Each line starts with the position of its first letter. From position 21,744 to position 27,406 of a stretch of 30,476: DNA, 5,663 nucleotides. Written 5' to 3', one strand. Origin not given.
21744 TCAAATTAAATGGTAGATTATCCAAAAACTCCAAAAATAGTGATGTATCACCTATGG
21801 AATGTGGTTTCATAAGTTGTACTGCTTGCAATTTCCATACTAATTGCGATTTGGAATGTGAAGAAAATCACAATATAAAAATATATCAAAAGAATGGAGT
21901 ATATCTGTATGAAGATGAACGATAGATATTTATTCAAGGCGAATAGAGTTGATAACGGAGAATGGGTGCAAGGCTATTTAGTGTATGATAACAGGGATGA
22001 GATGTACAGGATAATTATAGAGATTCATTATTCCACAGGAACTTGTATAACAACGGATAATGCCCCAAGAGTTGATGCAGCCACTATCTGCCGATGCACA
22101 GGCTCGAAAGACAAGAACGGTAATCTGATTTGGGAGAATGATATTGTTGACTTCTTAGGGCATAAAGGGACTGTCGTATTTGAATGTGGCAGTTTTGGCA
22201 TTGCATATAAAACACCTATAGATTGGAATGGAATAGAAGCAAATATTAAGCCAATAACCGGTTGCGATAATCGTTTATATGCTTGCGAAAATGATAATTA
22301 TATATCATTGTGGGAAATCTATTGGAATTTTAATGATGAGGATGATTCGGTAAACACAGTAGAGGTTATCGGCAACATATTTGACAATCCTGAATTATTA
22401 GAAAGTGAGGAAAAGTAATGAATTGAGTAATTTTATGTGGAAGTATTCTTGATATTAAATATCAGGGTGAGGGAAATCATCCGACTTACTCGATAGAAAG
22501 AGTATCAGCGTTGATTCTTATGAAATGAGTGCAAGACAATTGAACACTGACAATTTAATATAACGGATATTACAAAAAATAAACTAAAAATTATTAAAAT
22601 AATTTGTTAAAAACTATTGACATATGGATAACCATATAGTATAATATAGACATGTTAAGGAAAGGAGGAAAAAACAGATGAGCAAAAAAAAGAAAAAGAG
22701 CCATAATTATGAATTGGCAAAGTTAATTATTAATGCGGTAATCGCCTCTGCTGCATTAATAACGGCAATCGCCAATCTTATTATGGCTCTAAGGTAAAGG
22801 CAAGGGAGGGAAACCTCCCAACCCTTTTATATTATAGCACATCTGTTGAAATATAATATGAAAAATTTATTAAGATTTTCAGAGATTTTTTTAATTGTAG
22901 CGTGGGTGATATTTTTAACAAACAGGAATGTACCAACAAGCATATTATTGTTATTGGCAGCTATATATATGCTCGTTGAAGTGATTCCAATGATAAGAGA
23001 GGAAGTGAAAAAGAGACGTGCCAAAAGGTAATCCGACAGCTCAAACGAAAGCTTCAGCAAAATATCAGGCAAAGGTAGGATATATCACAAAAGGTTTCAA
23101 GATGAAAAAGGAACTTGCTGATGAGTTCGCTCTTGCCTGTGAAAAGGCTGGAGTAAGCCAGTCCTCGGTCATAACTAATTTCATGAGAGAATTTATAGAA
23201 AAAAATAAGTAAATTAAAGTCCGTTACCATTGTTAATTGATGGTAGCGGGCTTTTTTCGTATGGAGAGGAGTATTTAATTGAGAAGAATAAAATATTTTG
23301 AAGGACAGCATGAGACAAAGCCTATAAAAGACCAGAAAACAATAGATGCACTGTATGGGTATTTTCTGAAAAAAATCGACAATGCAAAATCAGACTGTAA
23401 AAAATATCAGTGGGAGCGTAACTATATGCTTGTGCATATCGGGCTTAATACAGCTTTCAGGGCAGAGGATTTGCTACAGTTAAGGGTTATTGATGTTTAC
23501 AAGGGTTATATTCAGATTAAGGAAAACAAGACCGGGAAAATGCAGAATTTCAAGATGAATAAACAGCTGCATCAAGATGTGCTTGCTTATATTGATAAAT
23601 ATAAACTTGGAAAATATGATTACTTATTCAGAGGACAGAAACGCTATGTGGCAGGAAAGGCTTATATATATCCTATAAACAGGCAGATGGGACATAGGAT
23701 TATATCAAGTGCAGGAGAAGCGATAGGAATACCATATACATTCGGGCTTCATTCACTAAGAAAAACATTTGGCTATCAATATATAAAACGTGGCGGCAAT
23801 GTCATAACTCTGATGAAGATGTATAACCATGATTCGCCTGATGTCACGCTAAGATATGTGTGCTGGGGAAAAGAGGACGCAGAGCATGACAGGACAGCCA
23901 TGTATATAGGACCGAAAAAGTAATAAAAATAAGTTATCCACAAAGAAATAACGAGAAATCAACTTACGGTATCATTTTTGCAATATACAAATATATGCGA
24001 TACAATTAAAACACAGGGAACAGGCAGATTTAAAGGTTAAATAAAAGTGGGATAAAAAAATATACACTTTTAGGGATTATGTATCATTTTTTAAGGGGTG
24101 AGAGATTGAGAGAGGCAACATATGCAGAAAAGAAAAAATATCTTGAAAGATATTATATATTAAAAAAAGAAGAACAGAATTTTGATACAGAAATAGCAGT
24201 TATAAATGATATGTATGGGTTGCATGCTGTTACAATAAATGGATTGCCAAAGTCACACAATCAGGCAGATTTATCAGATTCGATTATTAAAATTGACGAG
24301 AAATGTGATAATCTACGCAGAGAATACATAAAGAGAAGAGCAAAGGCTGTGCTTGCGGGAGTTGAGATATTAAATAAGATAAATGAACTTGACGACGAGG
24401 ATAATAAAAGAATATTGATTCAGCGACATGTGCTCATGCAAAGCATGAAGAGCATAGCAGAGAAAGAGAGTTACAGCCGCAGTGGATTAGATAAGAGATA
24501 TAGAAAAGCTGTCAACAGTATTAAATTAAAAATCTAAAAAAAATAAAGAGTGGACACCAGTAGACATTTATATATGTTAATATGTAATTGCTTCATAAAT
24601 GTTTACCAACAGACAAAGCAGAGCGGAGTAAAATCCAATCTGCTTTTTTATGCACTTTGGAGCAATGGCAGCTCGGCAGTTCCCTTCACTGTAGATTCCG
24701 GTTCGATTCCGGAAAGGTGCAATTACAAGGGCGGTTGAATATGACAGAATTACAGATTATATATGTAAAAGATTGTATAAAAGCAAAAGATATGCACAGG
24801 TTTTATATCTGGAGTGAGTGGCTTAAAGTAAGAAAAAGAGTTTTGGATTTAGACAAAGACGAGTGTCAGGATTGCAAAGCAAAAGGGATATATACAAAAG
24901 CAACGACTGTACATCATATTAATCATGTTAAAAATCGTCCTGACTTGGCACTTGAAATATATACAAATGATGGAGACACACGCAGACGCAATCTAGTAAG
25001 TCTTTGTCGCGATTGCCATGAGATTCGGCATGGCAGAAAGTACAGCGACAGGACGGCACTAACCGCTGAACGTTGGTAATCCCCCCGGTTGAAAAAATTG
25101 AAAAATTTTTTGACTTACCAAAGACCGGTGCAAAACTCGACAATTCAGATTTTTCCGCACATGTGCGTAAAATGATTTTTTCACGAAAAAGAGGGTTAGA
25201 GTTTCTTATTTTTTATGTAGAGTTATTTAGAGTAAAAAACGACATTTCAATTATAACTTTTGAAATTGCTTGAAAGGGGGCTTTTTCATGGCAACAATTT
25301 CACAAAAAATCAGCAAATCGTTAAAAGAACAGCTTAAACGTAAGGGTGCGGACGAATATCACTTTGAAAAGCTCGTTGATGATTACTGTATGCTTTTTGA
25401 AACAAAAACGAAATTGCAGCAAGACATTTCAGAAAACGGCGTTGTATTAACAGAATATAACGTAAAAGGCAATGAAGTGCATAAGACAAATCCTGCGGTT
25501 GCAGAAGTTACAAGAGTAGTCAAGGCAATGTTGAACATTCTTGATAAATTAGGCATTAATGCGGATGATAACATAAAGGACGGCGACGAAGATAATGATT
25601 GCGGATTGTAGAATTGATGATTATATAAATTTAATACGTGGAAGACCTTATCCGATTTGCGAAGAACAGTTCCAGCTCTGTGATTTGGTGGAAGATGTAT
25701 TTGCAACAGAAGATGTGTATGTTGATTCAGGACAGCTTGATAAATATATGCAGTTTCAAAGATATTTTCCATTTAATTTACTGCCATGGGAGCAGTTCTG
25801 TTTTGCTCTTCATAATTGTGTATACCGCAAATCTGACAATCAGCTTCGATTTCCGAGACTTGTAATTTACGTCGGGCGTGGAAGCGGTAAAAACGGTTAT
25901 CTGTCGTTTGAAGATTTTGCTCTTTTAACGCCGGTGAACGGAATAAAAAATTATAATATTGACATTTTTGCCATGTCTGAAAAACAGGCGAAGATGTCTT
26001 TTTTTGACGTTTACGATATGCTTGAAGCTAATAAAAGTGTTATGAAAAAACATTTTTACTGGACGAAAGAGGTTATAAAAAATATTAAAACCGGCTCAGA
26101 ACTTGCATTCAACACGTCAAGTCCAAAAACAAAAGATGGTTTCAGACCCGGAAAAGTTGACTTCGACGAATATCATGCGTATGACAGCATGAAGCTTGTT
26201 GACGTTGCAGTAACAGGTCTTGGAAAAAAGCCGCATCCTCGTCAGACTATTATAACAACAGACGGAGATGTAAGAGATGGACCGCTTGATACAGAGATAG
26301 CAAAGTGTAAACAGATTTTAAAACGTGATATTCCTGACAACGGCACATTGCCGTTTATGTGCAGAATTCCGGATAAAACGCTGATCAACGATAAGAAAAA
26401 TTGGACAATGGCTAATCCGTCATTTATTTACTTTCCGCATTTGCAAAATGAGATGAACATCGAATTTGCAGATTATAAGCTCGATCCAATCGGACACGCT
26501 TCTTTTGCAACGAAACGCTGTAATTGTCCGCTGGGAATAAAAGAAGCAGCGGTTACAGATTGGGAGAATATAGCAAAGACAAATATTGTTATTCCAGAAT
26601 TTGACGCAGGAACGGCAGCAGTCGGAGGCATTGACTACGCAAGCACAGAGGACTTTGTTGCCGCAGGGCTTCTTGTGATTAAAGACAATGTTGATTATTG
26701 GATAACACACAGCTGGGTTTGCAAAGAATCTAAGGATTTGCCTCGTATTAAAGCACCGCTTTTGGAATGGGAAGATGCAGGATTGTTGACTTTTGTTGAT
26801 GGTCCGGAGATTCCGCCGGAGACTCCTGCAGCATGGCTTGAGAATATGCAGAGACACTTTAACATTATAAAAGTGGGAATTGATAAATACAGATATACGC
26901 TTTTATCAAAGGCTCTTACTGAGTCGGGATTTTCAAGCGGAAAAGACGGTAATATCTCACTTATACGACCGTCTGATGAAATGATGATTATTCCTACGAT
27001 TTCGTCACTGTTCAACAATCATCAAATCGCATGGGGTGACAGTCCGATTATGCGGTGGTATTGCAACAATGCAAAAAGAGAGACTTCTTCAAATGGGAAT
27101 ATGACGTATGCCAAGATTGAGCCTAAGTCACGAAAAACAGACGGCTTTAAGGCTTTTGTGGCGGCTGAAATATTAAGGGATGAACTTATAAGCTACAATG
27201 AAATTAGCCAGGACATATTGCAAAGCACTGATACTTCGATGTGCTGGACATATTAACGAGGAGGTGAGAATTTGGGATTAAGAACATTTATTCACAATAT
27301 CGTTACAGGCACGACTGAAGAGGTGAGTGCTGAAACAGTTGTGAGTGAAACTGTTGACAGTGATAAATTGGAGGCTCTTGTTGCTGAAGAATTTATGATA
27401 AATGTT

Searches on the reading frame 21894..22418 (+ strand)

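Call 13: search_protein_families(library=phrogs, proteins=[window:21894-22418:+], max_evalue=0.001)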
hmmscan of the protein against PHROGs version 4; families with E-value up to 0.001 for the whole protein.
window:21894-22418:+ (174 aa): 3 families
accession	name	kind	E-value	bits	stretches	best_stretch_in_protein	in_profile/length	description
phrog_8684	-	unknown function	3.5e-29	102.9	1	8-172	1-163/164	-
phrog_98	-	unknown function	6e-17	62.8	1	7-174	23-155/208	-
phrog_25196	-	unknown function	2.3e-05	25.1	1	14-73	6-63/122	-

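Call 69: search_protein_families(library=pfam, proteins=[window:21894-22418:+], max_evalue=0.01)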
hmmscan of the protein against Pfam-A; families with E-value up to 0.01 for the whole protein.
window:21894-22418:+ (174 aa): 1 family
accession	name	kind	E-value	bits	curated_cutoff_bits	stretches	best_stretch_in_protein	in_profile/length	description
PF09643.15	YopX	-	1.7e-12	47.9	22.4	1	14-170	2-128/128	YopX protein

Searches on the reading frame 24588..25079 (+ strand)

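Call 13: search_protein_families(library=phrogs, proteins=[window:24588-25079:+], max_evalue=0.001)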
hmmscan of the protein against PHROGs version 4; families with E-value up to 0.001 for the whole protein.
window:24588-25079:+ (163 aa): 14 families
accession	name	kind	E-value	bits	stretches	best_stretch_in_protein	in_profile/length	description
phrog_119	-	DNA, RNA and nucleotide metabolism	8e-19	68.8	1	51-156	165-263/443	HNH endonuclease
phrog_144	-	DNA, RNA and nucleotide metabolism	1.6e-15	58.2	1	66-152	60-137/175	HNH endonuclease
phrog_5956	-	DNA, RNA and nucleotide metabolism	3.4e-15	56.9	1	62-155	31-115/138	HNH endonuclease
phrog_589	-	DNA, RNA and nucleotide metabolism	3.6e-12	47.4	1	67-151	68-142/179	HNH endonuclease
phrog_4581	-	head and packaging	4.6e-10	40.4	1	66-155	41-116/395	terminase small subunit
phrog_8446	-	DNA, RNA and nucleotide metabolism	2.5e-08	34.8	1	76-145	126-193/211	HNH endonuclease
phrog_333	-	DNA, RNA and nucleotide metabolism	3e-08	34.9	1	76-147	19-78/138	HNH endonuclease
phrog_2323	-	DNA, RNA and nucleotide metabolism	1.5e-07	32.4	1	71-147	17-83/113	HNH endonuclease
phrog_8048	-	DNA, RNA and nucleotide metabolism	1.1e-06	29.1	1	76-153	162-232/273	HNH endonuclease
phrog_3106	-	DNA, RNA and nucleotide metabolism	9.1e-06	26.5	1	78-152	147-225/252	HNH endonuclease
phrog_1271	-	DNA, RNA and nucleotide metabolism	4.3e-05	24.1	1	76-154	255-322/361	HNH endonuclease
phrog_6050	-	DNA, RNA and nucleotide metabolism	5e-05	23.3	1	80-151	301-361/402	HNH endonuclease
phrog_5200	-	DNA, RNA and nucleotide metabolism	0.00052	21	0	73-149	23-86/154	HNH endonuclease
phrog_4321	-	DNA, RNA and nucleotide metabolism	0.0007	20.4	1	70-157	40-119/135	HNH endonuclease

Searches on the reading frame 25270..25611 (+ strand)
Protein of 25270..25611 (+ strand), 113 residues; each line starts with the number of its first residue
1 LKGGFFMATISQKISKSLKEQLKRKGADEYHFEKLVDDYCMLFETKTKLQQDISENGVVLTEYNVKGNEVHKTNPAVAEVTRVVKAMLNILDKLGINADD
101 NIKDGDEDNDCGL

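Call 14: search_protein_families(library=phrogs, proteins=[window:25270-25611:+], max_evalue=0.001)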
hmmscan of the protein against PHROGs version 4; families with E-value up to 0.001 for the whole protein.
window:25270-25611:+ (113 aa): 5 families
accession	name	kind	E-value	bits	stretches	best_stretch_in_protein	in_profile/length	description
phrog_5110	-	head and packaging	1.2e-26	93.9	1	10-109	9-108/110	terminase small subunit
phrog_361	-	head and packaging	1.1e-11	46.1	1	12-107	8-105/129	terminase small subunit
phrog_2343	-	head and packaging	1.7e-09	38.4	1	12-105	6-95/106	terminase small subunit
phrog_4151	-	DNA, RNA and nucleotide metabolism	2.5e-05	25.2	1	12-97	58-153/154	DNA binding protein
phrog_83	-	head and packaging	0.00018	22.1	1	14-101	99-178/246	terminase small subunit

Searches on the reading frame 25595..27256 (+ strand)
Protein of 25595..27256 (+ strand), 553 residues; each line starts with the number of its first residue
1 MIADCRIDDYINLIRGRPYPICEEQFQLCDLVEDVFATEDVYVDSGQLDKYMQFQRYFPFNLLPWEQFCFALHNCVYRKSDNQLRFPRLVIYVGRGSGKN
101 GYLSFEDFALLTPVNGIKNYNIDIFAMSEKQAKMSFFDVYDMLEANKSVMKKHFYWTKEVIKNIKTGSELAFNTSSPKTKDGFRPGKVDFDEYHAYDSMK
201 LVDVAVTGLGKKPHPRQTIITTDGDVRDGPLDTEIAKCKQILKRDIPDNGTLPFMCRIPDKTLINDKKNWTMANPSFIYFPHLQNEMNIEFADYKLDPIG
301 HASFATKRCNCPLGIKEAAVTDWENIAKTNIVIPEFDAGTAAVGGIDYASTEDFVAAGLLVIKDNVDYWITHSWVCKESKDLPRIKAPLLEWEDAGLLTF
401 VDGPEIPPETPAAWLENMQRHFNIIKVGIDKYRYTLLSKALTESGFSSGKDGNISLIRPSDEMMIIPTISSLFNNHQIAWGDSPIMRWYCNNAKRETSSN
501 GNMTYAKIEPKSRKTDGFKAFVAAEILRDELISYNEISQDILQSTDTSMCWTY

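Call 14: search_protein_families(library=phrogs, proteins=[window:25595-27256:+], max_evalue=0.001)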
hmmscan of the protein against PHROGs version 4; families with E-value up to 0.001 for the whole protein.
window:25595-27256:+ (553 aa): 4 families
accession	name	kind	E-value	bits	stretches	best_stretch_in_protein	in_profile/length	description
phrog_9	-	head and packaging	1.3e-112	379.1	1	10-524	170-659/812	terminase large subunit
phrog_2699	-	head and packaging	4.9e-46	158.1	1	236-524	3-289/315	terminase large subunit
phrog_4914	-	head and packaging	5.6e-07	30.4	1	59-149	78-167/213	terminase large subunit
phrog_7331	-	head and packaging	0.00016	22.3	1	471-524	36-88/113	terminase large subunit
